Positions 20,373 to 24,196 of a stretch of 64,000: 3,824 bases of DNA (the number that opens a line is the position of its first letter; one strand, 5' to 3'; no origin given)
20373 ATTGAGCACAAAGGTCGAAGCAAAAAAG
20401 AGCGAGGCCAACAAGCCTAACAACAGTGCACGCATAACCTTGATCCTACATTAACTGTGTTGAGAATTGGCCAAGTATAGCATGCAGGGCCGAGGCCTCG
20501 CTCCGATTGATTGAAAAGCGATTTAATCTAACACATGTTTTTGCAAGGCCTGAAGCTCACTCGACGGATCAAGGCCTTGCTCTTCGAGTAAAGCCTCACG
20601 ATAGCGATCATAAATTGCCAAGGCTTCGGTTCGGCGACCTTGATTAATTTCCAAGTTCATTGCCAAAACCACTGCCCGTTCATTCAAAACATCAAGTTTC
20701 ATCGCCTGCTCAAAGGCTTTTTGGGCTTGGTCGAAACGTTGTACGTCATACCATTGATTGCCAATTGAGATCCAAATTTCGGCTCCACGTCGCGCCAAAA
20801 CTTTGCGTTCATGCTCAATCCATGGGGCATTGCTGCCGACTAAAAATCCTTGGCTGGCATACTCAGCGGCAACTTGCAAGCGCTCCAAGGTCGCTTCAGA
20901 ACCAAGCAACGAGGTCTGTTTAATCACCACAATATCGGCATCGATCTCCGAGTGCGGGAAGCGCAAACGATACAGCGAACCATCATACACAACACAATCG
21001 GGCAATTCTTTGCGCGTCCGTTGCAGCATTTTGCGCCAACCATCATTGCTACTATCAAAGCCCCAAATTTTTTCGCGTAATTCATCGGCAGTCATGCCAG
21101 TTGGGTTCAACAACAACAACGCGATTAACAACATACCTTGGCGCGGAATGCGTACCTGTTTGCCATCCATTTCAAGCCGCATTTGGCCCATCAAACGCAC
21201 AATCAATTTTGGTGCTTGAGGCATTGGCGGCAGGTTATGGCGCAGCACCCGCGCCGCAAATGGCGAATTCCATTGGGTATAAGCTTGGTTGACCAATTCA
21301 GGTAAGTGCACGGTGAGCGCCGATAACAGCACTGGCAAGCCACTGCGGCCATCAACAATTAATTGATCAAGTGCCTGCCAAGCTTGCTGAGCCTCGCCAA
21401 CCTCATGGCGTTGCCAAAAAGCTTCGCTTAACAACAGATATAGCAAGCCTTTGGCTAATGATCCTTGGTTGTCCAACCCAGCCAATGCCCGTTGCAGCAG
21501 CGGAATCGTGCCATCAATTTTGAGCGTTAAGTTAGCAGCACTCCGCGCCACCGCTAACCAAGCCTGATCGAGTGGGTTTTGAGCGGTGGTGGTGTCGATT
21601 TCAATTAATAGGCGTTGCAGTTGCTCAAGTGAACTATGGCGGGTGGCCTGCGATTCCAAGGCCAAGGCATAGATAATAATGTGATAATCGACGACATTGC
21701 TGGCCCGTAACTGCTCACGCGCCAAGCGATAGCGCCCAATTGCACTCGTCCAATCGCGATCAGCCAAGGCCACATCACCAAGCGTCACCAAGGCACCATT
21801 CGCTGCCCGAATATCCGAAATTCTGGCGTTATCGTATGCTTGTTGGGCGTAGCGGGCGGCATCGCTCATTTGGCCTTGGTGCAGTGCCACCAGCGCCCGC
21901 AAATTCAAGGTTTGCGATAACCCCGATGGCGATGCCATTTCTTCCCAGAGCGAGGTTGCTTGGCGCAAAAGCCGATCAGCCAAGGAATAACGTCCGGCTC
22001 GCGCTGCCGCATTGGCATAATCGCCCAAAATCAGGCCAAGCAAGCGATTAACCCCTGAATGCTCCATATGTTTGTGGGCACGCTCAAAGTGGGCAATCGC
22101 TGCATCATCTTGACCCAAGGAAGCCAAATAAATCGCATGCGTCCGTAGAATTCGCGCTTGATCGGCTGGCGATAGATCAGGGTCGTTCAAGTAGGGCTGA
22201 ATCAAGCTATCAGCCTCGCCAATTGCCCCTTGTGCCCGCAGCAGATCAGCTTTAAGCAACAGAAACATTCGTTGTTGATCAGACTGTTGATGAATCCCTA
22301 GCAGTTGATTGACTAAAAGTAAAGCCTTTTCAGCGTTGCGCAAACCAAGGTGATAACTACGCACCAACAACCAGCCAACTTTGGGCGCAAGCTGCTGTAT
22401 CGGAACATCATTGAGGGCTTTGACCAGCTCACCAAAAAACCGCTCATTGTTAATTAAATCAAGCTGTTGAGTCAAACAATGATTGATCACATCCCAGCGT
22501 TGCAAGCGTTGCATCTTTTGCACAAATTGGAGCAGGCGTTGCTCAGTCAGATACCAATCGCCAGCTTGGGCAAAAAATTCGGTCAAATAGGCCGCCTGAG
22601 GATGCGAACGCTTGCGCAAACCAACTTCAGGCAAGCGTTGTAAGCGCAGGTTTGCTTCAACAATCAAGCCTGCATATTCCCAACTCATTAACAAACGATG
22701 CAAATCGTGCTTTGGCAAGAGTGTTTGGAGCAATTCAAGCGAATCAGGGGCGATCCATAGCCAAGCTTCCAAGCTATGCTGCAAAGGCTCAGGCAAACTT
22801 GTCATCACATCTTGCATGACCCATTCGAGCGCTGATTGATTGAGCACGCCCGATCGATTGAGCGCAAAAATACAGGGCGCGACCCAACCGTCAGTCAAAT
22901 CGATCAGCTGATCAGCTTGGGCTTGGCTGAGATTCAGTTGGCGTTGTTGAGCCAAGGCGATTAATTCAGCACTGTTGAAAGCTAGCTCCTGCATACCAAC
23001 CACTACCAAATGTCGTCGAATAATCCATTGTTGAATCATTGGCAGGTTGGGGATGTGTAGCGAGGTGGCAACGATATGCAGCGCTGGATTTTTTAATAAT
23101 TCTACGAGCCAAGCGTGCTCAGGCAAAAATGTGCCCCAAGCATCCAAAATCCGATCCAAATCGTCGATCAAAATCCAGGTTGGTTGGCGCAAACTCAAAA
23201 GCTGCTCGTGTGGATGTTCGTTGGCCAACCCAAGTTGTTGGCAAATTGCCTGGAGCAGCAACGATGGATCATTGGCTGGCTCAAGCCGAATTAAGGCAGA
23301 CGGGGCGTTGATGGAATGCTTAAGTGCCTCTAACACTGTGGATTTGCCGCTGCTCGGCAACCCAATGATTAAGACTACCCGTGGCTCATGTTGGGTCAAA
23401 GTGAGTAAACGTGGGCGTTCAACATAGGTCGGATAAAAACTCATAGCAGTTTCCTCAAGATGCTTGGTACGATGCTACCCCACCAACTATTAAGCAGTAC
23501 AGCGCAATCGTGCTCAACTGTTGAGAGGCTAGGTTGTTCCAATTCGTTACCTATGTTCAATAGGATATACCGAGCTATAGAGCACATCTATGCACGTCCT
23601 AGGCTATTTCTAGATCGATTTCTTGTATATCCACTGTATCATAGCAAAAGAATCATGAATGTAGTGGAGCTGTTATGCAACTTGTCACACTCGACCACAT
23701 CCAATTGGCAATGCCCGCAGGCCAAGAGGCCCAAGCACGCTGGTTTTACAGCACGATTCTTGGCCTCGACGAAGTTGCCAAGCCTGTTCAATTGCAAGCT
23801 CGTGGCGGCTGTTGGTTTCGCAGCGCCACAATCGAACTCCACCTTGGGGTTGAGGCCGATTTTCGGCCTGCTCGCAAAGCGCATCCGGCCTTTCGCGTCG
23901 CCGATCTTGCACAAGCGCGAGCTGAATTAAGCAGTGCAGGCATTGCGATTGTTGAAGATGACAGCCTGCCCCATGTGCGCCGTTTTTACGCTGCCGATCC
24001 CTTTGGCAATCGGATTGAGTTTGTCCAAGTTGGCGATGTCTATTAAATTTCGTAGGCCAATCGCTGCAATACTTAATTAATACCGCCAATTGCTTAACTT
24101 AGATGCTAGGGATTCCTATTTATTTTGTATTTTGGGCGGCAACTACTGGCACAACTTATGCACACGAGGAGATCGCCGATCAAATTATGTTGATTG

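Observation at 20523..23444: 973-aa P-loop NTPase-TPR-SARP regulator with inverted domain order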

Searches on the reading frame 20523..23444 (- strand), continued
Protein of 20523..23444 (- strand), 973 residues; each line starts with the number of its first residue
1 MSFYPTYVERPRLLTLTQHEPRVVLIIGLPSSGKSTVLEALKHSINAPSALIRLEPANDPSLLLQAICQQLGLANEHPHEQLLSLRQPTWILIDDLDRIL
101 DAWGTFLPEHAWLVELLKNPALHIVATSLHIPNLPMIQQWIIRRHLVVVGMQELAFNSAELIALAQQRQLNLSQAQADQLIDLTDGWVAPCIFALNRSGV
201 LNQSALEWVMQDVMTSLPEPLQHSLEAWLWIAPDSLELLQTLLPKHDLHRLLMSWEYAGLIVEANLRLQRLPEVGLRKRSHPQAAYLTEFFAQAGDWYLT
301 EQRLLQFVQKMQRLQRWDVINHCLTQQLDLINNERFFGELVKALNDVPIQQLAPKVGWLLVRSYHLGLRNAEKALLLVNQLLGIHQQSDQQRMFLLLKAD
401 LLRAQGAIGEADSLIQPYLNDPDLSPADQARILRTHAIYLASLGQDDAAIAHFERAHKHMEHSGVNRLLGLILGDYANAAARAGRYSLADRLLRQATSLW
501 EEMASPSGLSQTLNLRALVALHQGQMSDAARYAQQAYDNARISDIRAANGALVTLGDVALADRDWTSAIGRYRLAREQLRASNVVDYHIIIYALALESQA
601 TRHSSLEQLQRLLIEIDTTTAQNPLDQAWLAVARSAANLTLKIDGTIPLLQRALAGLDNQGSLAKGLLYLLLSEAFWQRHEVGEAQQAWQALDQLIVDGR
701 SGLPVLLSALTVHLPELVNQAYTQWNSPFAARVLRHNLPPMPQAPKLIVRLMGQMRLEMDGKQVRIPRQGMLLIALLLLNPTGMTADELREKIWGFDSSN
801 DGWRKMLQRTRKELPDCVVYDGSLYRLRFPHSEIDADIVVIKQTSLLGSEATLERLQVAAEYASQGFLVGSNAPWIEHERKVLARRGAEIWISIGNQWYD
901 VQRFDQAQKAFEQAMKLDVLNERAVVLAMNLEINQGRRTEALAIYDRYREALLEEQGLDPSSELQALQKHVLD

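Call 68: find_related_loci(query=A5, collection=genome_contigs, flank=4000)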
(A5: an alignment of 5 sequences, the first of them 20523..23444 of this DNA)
Query A5 (973 aa) in genome_contigs; peptide patterns used: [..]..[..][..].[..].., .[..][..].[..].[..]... (x = any residue, [..] = any of these).
600 stretches matched a pattern (row limit reached: there are more); 6 encode a relative of the query (tblastn E <= 1e-3); 6 distinct loci.
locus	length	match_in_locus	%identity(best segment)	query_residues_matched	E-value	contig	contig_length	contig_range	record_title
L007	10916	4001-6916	82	1-973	0e+0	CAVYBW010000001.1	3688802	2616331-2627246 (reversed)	MAG: uncultured Chloroflexia bacterium isolate MFD03066.bin.1.57 genome assembly, contig: contig_14780, whole genome sho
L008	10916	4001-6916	80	1-973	0e+0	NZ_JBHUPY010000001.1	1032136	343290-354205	Herpetosiphon sp. NSE202 contig1, whole genome shotgun sequence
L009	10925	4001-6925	77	1-973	0e+0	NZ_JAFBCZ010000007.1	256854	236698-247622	Herpetosiphon giganteus strain DSM 589 Ga0454001_07, whole genome shotgun sequence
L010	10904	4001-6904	76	1-968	0e+0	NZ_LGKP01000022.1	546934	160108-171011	Herpetosiphon geysericola strain DSM 7119 contig_3, whole genome shotgun sequence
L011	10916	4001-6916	81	1-973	0e+0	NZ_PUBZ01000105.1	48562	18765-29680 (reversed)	Herpetosiphon llansteffanensis strain CA052B NODE_41_length_48562_cov_34_0889_ID_4222, whole genome shotgun sequence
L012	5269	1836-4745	34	7-972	4e-125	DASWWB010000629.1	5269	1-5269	MAG TPA_asm: Herpetosiphonaceae bacterium isolate SMAG_U3645 k141_224829, whole genome shotgun sequence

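Call 73: search_protein_families(library=padloc, proteins=[window:20523-23444:-], max_evalue=0.01)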
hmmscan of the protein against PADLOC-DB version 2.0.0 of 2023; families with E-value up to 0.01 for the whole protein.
window:20523-23444:- (973 aa): 2 families
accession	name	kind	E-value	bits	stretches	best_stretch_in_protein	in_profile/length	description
PDLC04140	mad8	-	0.0011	16.5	0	19-44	25-50/314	mads_8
PDLC04611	PDC-M38A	-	0.0083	13.7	0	22-42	23-43/383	-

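Call 85: list_cluster_members(proteins=[P0024, P0028, P0029, P0030, P0033, P0034, P0035, P0038, P0039, P0047])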
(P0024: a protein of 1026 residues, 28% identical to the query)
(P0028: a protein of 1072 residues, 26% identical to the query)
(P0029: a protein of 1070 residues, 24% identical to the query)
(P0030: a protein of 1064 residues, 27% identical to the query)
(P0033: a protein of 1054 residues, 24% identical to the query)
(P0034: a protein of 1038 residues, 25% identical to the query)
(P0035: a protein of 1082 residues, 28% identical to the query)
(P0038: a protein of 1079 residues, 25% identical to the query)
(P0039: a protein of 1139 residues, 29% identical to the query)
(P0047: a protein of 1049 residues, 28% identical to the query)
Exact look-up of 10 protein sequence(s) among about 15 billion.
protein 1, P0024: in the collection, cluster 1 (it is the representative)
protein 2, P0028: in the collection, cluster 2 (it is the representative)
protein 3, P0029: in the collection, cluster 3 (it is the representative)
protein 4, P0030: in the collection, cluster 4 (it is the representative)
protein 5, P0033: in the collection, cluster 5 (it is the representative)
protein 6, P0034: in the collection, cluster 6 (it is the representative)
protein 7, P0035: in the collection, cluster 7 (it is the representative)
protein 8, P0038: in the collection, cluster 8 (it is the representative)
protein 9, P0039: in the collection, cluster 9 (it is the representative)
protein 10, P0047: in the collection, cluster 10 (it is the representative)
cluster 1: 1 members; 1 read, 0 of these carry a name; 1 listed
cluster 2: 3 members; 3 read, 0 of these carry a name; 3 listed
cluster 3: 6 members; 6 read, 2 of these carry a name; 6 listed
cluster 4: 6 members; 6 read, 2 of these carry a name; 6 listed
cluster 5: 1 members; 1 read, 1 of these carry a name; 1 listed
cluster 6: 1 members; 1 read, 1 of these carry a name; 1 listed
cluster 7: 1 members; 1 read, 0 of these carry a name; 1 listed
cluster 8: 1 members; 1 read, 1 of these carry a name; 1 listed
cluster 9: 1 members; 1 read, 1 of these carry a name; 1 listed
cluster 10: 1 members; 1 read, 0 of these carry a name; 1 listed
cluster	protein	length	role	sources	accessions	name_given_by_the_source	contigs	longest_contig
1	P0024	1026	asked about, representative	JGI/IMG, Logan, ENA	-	-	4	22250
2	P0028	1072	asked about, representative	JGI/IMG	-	-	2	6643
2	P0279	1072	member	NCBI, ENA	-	-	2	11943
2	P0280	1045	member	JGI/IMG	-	-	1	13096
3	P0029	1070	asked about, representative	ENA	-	-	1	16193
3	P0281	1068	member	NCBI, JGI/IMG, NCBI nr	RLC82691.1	MAG: hypothetical protein DRI61_01595 [Chloroflexi bacterium] | MAG: hypothetical protein DRI61_01595 [Chloroflexota bacterium]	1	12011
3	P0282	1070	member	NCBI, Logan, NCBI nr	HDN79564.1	MAG TPA: tetratricopeptide repeat protein [Chloroflexi bacterium] | tetratricopeptide repeat protein [Chloroflexota bacterium]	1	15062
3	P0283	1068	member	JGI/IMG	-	-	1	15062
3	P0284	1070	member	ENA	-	-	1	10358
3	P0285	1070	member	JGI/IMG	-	-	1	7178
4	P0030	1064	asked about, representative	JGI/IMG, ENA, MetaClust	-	\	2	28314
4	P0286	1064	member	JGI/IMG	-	ATP/maltotriose-dependent transcriptional regulator MalT/DNA-binding SARP family ...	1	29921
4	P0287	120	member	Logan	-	-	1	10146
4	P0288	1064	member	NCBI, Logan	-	-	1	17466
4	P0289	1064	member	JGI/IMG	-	-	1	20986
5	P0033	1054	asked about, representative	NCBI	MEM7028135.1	MAG: tetratricopeptide repeat protein [Chloroflexota bacterium]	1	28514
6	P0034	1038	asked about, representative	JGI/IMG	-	LuxR family transcriptional regulator, maltose regulon positive regulatory protein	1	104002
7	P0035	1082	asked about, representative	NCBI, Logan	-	-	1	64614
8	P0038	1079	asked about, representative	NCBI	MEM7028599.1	MAG: BTAD domain-containing putative transcriptional regulator [Chloroflexota bacterium]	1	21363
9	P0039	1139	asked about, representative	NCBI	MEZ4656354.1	MAG: BTAD domain-containing putative transcriptional regulator [Caldilineaceae bacterium]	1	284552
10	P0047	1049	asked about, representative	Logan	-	-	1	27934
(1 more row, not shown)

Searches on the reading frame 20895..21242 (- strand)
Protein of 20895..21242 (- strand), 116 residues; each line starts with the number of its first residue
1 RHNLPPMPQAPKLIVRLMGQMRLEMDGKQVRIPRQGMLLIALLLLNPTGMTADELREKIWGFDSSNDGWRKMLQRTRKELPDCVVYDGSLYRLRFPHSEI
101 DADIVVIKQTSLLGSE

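Call 79: search_protein_families(library=pfam, proteins=[window:20895-21242:-], max_evalue=10)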
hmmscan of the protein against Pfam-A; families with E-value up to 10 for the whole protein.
window:20895-21242:- (116 aa): 0 families

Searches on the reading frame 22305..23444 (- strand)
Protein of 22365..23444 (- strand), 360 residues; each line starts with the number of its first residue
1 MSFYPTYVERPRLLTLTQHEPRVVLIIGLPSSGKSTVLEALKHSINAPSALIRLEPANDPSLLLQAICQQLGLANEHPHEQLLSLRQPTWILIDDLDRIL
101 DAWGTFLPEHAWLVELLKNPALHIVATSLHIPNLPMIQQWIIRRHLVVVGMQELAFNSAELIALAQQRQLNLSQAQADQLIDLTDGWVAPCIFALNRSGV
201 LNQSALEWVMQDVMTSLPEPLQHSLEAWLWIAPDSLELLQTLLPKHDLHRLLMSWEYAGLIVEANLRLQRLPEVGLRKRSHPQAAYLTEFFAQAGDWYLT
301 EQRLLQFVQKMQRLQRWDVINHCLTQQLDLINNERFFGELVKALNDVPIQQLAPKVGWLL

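Call 61: search_solved_structures(query=A4, max_evalue=0.001, show_alignments=1)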
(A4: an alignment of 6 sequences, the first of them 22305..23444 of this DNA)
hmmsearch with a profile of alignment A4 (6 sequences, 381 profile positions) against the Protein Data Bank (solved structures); distinct sequences matched with E-value up to 0.001: 3.
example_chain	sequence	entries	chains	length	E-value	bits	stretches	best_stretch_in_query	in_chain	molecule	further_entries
8bob_C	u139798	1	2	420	4.5e-12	49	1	81-351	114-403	HTH-type transcriptional regulator MalT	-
6c2u_A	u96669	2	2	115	0.00086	21.8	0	19-47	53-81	phosphate-loop protein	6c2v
6mfv_A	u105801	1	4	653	0.00097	21.6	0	91-282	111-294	tetratricopeptide repeat sensor PH0952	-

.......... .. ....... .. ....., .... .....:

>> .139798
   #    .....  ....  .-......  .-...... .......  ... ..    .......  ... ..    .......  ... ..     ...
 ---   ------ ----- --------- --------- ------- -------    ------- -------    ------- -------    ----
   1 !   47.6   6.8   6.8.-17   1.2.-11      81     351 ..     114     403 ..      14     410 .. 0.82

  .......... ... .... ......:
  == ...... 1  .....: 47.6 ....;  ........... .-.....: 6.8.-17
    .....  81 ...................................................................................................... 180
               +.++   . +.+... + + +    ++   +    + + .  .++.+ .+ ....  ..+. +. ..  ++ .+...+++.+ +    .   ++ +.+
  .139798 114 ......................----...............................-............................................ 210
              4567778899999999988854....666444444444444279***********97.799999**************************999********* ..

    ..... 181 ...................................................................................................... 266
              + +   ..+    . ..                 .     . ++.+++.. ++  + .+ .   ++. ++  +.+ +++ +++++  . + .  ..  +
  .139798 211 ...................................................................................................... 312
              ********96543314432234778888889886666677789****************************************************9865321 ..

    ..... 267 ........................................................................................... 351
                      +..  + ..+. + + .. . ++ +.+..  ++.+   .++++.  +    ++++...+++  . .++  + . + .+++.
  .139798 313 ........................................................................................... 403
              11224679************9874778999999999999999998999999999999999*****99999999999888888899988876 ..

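Call 79: search_protein_families(library=pfam, proteins=[window:22365-23444:-], max_evalue=10)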
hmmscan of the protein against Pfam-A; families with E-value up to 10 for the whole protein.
window:22365-23444:- (360 aa): 22 families
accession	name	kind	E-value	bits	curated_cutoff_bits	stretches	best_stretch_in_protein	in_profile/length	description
PF13401.12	AAA_22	-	2.5e-07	31.5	27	1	20-83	4-72/130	AAA domain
PF13191.12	AAA_16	-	5.5e-05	24.1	32.6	1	17-74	20-85/167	AAA ATPase domain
PF19975.5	DO-GTPase1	-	0.00063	19.5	27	1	25-94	1-70/271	Double-GTPase 1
PF05729.18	NACHT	-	0.0032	17.7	26.7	1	23-127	2-127/167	NACHT domain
PF13555.12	AAA_29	-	0.0048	17.1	27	1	20-42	21-43/61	P-loop containing region of AAA domain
PF25199.1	nSTAND_NTPase5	-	0.0054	17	34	1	15-104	35-113/145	Novel STAND NTPase 5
PF06414.18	Zeta_toxin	-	0.0091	15.9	22.3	1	16-55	11-50/199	Zeta toxin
PF13238.12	AAA_18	-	0.018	15.9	29.4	1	24-75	1-39/128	AAA domain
PF01926.29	MMR_HSR1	-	0.034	14.7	21.9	1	24-44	2-22/113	50S ribosome-binding GTPase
PF08433.16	KTI12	-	0.036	14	22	1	24-47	4-27/271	Chromatin associated protein KTI12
PF13521.12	AAA_28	-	0.053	14.2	27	1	24-44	2-22/164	AAA domain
PF00350.29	Dynamin_N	-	0.06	13.8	27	1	24-43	1-20/168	Dynamin family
PF07728.20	AAA_5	-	0.064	13.7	22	1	24-103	2-82/139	AAA domain (dynein-related subfamily)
PF13671.12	AAA_33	-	0.067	13.9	27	1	23-41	1-19/143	AAA domain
PF11116.13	DUF2624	-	0.084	14.1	24.7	1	158-183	17-42/83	Protein of unknown function (DUF2624)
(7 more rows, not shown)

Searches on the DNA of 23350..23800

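Call 33: search_rna_families(source=window, start=23350, end=23800, threshold=evalue, max_evalue=10, show_alignments=2)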
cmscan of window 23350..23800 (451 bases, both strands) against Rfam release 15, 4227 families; matches with E-value up to 10: 1.
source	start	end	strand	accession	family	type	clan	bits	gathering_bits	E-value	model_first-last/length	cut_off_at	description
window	23638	23657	+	RF02765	Ysr209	Gene; sRNA;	-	14.5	59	7.9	1-46/46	no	Yersinia sRNA 209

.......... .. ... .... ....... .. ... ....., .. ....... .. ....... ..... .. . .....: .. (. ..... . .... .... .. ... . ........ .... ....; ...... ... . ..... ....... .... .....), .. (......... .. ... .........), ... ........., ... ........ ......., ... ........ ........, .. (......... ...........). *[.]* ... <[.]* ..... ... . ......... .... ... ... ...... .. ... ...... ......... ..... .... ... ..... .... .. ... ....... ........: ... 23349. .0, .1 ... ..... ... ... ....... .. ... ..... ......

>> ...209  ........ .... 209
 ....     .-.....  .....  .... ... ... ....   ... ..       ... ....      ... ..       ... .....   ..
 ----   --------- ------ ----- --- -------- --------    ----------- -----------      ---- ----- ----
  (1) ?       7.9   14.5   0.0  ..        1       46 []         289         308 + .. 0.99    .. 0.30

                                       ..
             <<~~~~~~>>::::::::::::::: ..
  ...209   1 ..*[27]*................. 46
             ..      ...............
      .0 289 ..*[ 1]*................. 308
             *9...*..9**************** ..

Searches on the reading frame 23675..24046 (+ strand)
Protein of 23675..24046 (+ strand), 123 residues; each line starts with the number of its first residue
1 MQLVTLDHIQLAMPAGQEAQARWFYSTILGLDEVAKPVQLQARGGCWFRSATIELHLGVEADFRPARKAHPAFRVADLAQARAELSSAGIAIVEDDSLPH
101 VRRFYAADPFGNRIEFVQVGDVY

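Call 10: search_protein_families(library=pfam, proteins=[window:23675-24046:+], max_evalue=0.001)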
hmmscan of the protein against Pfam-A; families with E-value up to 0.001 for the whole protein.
window:23675-24046:+ (123 aa): 2 families
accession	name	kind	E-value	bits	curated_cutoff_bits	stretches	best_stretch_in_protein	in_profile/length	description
PF00903.31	Glyoxalase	-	1.1e-06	29.4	20.6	1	6-116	2-121/121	Glyoxalase/Bleomycin resistance protein/Dioxygenase superfamily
PF18029.7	Glyoxalase_6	-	2.6e-05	25.3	23.6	1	19-115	10-104/106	Glyoxalase-like domain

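Call 73: search_protein_families(library=padloc, proteins=[window:23675-24046:+], max_evalue=0.01)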
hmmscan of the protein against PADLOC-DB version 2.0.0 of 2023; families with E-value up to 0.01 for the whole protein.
window:23675-24046:+ (123 aa): 0 families

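Call 87: search_protein_families(library=ncbifam, proteins=[window:23675-24046:+], max_evalue=0.00001)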
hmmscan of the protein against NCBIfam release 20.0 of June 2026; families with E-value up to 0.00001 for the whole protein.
window:23675-24046:+ (123 aa): 0 families
